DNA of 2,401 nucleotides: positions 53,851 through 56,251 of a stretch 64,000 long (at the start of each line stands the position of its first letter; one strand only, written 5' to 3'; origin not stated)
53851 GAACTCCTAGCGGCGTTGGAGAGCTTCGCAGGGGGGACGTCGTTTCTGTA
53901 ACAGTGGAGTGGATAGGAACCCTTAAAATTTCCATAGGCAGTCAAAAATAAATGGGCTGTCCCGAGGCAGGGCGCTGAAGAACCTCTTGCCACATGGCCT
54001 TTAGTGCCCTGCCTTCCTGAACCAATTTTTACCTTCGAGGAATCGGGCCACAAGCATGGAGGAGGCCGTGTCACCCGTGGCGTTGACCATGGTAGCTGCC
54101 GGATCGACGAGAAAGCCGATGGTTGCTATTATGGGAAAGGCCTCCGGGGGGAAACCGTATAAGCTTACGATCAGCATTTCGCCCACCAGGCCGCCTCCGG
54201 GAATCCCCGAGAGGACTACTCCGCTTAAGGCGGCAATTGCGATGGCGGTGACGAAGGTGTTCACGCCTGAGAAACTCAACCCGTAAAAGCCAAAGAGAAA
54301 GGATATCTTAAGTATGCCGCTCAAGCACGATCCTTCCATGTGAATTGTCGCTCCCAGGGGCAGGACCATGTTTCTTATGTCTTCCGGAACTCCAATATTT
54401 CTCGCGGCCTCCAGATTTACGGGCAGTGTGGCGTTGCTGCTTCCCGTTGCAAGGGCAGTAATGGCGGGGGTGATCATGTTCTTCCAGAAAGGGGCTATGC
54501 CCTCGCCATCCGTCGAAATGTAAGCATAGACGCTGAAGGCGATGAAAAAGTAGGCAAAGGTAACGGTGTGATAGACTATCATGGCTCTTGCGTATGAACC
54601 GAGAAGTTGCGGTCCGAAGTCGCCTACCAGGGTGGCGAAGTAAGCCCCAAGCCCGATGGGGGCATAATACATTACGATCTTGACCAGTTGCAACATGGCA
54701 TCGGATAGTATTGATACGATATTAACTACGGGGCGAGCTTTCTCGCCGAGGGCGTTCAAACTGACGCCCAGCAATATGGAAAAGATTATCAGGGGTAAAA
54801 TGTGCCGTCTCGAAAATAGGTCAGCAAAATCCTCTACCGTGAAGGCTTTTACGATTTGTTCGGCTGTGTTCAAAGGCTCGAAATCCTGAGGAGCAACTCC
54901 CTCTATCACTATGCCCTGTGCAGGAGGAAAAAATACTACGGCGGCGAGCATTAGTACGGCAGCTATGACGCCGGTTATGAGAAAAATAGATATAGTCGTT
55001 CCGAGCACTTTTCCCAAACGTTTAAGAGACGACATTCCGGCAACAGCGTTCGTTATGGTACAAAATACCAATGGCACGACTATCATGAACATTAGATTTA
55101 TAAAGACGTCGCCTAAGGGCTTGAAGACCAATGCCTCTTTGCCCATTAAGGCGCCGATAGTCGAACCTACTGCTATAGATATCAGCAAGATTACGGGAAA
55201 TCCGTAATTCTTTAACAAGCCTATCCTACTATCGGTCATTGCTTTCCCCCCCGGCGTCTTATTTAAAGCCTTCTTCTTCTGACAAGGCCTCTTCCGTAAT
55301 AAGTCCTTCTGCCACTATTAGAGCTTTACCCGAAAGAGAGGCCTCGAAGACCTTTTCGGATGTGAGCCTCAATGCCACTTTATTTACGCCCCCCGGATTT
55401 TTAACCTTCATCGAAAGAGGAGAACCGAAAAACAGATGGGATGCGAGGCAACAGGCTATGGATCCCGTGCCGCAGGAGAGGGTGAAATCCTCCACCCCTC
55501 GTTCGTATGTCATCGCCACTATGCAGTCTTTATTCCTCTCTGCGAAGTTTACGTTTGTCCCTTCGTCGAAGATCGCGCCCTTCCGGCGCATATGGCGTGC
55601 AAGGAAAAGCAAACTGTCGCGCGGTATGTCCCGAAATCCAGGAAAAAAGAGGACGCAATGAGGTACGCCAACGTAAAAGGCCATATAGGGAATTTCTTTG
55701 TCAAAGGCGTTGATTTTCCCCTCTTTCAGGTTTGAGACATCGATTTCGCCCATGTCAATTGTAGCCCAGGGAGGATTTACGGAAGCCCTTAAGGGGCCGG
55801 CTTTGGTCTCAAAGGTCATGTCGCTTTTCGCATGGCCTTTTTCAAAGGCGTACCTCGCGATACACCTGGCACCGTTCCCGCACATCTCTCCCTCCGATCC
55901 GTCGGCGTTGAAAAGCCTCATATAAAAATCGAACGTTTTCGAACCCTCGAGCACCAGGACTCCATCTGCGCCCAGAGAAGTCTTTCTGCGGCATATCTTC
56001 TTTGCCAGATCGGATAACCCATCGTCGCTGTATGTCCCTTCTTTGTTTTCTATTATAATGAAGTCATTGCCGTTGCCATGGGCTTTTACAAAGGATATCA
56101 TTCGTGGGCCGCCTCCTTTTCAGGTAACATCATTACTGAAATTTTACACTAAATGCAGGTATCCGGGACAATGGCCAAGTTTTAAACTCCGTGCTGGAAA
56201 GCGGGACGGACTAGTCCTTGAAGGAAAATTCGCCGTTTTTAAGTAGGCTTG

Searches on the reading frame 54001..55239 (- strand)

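Call 16: search_protein_families(library=pfam, proteins=[window:54001-55239:-], max_evalue=0.000001)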
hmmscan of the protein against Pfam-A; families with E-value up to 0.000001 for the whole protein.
window:54001-55239:- (412 aa): 1 family
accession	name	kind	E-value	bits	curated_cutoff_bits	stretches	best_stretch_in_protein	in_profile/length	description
PF00375.23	SDF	-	6.7e-96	322.1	27.9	1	18-399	5-386/387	Sodium:dicarboxylate symporter family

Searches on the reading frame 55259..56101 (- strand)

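Call 16: search_protein_families(library=pfam, proteins=[window:55259-56101:-], max_evalue=0.000001)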
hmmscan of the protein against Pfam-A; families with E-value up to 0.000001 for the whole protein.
window:55259-56101:- (280 aa): 1 family
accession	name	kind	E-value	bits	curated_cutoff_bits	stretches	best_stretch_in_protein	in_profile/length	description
PF01678.24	DAP_epimerase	-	1.7e-43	148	34.7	2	4-119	1-117/121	Diaminopimelate epimerase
